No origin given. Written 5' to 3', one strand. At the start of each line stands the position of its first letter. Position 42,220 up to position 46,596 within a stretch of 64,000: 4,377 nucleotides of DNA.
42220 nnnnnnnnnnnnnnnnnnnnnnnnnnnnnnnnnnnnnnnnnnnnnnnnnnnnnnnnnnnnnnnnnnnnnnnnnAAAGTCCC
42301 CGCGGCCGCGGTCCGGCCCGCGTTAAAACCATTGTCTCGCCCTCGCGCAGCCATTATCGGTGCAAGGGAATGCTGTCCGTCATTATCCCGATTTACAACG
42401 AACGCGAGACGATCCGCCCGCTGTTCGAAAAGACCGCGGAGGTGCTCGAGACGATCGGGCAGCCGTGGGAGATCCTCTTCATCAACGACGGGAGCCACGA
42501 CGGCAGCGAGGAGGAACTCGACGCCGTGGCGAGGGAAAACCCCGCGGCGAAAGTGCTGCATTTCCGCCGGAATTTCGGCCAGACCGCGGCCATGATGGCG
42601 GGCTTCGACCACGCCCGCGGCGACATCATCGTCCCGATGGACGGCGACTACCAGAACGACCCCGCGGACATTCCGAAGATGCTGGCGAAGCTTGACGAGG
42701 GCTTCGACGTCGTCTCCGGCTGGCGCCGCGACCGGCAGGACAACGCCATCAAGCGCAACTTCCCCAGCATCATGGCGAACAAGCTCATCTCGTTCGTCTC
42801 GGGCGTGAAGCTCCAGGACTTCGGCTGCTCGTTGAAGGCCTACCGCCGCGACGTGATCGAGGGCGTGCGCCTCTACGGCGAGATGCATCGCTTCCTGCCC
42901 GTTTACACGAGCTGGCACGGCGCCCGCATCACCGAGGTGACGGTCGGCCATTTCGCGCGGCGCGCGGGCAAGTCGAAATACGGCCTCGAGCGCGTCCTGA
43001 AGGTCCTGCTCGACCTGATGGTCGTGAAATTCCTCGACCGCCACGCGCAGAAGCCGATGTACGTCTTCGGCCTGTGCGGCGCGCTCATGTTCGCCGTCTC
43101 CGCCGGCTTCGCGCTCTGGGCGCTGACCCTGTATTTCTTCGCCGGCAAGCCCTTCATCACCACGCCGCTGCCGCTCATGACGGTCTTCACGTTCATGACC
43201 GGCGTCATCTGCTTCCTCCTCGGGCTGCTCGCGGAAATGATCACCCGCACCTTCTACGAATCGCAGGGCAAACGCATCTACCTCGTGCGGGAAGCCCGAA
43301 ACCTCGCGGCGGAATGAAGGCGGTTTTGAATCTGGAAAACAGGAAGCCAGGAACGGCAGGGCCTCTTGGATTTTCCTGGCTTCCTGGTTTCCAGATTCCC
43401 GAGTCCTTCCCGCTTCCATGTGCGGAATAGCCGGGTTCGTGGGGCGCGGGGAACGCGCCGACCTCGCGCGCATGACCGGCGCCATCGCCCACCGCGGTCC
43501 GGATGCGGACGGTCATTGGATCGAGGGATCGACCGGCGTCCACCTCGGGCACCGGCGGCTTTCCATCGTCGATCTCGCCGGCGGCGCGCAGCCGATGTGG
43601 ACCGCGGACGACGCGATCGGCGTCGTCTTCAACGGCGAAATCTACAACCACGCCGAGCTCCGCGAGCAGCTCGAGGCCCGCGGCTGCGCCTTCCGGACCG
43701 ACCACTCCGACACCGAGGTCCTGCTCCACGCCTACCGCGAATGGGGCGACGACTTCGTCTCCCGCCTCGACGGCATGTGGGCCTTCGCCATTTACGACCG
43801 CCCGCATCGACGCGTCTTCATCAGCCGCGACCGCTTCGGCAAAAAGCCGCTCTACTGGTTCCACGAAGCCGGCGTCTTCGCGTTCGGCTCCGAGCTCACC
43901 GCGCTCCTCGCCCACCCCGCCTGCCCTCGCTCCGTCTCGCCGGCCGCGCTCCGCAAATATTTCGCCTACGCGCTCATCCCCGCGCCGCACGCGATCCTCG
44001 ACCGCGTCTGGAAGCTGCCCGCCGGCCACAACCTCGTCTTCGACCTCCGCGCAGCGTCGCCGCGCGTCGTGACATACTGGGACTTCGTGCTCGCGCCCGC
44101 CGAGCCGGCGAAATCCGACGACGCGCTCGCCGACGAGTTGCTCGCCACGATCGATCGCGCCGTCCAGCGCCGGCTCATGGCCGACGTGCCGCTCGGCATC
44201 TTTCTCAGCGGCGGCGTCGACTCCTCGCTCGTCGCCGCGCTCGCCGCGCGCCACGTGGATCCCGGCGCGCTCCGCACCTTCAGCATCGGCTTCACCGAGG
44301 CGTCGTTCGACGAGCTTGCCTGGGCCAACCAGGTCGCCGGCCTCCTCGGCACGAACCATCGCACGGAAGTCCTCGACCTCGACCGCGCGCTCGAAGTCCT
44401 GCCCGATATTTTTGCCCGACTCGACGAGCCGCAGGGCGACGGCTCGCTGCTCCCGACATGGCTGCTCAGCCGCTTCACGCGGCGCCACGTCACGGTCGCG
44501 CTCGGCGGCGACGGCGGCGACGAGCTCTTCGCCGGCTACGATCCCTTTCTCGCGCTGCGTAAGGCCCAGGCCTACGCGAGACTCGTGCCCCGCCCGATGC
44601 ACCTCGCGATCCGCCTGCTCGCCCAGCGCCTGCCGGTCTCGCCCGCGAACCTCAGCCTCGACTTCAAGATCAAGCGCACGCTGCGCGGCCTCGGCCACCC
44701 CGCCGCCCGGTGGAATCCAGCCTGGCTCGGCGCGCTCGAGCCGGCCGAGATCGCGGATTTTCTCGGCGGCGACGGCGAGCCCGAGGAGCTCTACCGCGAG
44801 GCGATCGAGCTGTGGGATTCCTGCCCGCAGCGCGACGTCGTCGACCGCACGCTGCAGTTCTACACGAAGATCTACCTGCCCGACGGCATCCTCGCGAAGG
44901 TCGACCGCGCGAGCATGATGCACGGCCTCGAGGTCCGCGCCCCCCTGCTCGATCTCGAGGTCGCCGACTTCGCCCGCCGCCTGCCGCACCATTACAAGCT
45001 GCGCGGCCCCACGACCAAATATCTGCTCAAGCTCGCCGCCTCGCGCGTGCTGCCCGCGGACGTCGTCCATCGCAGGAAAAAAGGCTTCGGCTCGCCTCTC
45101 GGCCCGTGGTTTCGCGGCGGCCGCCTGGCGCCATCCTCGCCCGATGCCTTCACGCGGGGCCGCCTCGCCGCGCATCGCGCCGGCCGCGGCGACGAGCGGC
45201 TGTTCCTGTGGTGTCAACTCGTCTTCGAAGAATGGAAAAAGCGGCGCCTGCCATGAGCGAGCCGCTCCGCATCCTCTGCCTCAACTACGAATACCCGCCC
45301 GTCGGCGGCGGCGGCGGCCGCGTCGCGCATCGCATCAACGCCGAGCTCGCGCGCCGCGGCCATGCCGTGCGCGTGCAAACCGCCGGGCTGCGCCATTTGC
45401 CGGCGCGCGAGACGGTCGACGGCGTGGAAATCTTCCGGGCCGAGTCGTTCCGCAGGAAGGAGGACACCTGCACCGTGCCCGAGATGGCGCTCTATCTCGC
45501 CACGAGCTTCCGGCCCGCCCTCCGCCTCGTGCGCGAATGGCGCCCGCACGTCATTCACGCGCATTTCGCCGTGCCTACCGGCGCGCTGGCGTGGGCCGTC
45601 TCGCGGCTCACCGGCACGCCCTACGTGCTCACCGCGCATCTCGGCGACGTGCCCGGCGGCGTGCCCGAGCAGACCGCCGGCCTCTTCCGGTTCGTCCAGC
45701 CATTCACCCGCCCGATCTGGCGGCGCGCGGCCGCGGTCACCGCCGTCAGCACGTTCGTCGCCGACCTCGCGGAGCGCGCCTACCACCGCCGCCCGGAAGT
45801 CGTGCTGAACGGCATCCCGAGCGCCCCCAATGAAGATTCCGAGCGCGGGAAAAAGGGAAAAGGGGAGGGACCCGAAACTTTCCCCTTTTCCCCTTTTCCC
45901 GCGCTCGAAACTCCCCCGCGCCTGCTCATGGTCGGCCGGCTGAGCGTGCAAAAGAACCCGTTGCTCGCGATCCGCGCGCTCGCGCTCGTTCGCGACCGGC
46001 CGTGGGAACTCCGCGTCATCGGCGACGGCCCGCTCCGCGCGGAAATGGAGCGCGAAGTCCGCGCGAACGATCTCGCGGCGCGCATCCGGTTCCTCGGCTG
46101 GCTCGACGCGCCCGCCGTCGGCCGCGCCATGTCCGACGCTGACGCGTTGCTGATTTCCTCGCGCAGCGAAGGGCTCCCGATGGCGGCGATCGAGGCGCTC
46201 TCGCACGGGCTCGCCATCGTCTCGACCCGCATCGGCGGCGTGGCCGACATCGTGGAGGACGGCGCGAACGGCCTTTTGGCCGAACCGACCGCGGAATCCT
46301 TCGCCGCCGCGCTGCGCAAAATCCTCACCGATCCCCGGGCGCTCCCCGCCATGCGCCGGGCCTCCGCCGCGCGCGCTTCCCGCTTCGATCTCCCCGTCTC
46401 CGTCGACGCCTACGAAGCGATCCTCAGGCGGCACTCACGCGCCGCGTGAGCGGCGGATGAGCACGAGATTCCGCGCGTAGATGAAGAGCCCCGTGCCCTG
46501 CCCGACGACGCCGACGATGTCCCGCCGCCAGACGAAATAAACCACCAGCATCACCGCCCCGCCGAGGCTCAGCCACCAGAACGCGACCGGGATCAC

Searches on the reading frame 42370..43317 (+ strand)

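Call 66: search_protein_families(library=pfam, proteins=[window:42370-43317:+], max_evalue=0.001)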
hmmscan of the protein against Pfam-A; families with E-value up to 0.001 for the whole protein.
window:42370-43317:+ (315 aa): 3 families
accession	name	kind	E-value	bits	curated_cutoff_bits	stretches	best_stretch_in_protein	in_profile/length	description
PF00535.33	Glycos_transf_2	-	9.8e-35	120.4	23.3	1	3-164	1-165/168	Glycosyl transferase family 2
PF10111.15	Glyco_tranf_2_2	-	1.1e-06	28.8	27.3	1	3-105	1-103/276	Glycosyltransferase like family 2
PF13641.12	Glyco_tranf_2_3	-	7.8e-05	23.2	27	1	2-116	3-120/230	Glycosyltransferase like family 2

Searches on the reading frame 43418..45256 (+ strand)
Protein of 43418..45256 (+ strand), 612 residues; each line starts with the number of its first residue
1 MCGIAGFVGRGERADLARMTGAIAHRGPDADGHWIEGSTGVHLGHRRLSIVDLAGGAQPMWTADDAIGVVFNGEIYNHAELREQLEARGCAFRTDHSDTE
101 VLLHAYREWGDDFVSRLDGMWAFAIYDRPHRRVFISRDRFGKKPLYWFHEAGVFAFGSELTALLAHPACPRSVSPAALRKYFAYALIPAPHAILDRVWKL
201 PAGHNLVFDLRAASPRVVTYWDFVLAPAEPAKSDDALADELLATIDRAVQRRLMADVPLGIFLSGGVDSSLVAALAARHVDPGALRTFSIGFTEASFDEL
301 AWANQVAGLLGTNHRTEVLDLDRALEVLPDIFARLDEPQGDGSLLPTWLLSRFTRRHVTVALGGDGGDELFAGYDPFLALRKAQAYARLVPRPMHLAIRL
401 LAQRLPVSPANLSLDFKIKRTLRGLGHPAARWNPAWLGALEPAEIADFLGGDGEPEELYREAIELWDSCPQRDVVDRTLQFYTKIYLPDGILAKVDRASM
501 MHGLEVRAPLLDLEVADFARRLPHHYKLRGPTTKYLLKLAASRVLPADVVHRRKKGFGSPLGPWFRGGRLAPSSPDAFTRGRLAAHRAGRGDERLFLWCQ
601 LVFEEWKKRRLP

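Call 66: search_protein_families(library=pfam, proteins=[window:43418-45256:+], max_evalue=0.001)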
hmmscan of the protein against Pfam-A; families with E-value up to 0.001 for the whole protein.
window:43418-45256:+ (612 aa): 5 families
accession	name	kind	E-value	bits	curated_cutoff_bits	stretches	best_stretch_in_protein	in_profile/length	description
PF00733.27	Asn_synthase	-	2.1e-80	271.5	21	1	241-579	2-309/354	Asparagine synthase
PF13537.11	GATase_7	-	1.4e-45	154.7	25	1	45-165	1-123/123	Glutamine amidotransferase domain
PF13522.11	GATase_6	-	7.3e-43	146.1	27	1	28-159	1-130/130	Glutamine amidotransferase domain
PF12481.13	DUF3700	-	1.4e-06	28.4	27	1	60-175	70-186/228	Aluminium induced protein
PF02540.23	NAD_synthase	-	0.00061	19.4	21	1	240-315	4-77/242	NAD synthase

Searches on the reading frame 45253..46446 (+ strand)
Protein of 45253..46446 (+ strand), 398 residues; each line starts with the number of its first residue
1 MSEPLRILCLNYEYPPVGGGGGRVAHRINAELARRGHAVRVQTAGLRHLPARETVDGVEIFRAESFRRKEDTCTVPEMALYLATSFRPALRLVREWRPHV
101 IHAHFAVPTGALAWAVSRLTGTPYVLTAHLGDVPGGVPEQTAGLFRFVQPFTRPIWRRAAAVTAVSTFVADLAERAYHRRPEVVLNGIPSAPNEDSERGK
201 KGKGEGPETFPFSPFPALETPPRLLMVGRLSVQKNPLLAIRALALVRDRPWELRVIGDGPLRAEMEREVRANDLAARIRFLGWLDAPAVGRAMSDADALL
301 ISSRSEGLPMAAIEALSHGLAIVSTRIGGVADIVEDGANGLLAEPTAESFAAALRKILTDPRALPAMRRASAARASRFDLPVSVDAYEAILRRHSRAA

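Call 71: search_protein_families(library=pfam, proteins=[window:45256-46446:+], max_evalue=0.001)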
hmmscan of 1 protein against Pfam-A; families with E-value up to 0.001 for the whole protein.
window:45256-46446:+ (397 aa): 7 families
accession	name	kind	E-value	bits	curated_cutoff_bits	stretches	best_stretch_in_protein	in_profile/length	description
PF00534.26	Glycos_transf_1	-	4.7e-33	114.6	26.4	1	218-367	13-166/172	Glycosyl transferases group 1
PF13692.12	Glyco_trans_1_4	-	2.2e-32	112.7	27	1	221-359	2-142/142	Glycosyl transferases group 1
PF13439.12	Glyco_transf_4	-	2e-21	77.2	28.5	1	18-188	2-167/170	Glycosyltransferase Family 4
PF13579.12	Glyco_trans_4_4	-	3.2e-21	76.8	29.7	1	18-183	1-153/158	Glycosyl transferase 4-like domain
PF20706.3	GT4-conflict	-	6e-10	39.1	26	1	153-342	142-329/385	Family 4 Glycosyltransferase in conflict systems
PF13477.12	Glyco_trans_4_2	-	1.8e-05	25.4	23.4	1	29-132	18-111/139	Glycosyl transferase 4-like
PF13524.12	Glyco_trans_1_2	-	9.4e-05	22.8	25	1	250-374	15-129/144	Glycosyl transferase-like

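Call 73: find_homologous_proteins(query=window:45253-46446:+, max_evalue=1e-20)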
Query window:45253-46446:+ (398 aa): 2615 proteins with E <= 1e-20 among 8000 candidates; the best 120 are listed.
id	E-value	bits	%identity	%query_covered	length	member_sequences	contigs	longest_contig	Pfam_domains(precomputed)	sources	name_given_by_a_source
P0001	1.0e-257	873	100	100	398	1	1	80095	PF00534.27,PF13477.13,PF13579.13,PF13439.13,PF20706.4,PF13692.13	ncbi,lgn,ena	-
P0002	1.5e-179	615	74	100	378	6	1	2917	PF00534.27,PF13579.13,PF13439.13,PF20706.4,PF13692.13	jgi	jgi:glycosyltransferase involved in cell wall biosynthesis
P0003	1.2e-177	609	74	99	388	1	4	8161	PF00534.27,PF13579.13,PF13439.13,PF20706.4,PF13692.13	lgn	-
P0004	4.7e-176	604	73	100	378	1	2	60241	PF00534.27,PF13579.13,PF13524.13,PF13439.13,PF20706.4,PF13692.13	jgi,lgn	jgi:glycosyltransferase involved in cell wall biosynthesis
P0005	2.0e-175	602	72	100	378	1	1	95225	PF00534.27,PF13579.13,PF13439.13,PF20706.4,PF13692.13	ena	-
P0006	3.2e-175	601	73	99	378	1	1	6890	PF00534.27,PF13579.13,PF13439.13,PF20706.4,PF13692.13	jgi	jgi:glycosyltransferase involved in cell wall biosynthesis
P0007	6.3e-175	600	74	100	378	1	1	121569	PF00534.27,PF13579.13,PF13439.13,PF20706.4,PF13692.13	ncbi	-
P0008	1.1e-173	596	72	100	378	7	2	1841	PF00534.27,PF13579.13,PF13439.13,PF20706.4,PF13692.13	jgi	jgi:glycosyltransferase involved in cell wall biosynthesis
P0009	1.4e-173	596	71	99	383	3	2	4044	PF00534.27,PF13579.13,PF13439.13,PF20706.4,PF13692.13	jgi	jgi:glycosyltransferase involved in cell wall biosynthesis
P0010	1.8e-172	592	73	100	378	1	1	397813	PF00534.27,PF13477.13,PF13579.13,PF13439.13,PF20706.4,PF13692.13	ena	-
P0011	2.1e-172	592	71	100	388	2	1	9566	PF00534.27,PF13579.13,PF13439.13,PF20706.4,PF13692.13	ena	-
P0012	3.7e-172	591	72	99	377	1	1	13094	PF00534.27,PF13579.13,PF13439.13,PF20706.4,PF13692.13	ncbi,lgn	-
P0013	4.3e-171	587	72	100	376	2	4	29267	PF00534.27,PF13579.13,PF13439.13,PF20706.4,PF13692.13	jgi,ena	-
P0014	4.6e-169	581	72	98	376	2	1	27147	PF00534.27,PF13579.13,PF13439.13,PF20706.4,PF13692.13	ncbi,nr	ncbi:MAG: glycosyltransferase family 4 protein [Terrimicrobiaceae bacterium]|nr:glycosyltransferase 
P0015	2.2e-167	575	70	98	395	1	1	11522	PF00534.27,PF13579.13,PF13439.13,PF20706.4,PF13692.13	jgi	jgi:glycosyltransferase involved in cell wall biosynthesis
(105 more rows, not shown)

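Call 76: find_encoding_contigs(protein=P0001, flank=2000, max_places=3)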
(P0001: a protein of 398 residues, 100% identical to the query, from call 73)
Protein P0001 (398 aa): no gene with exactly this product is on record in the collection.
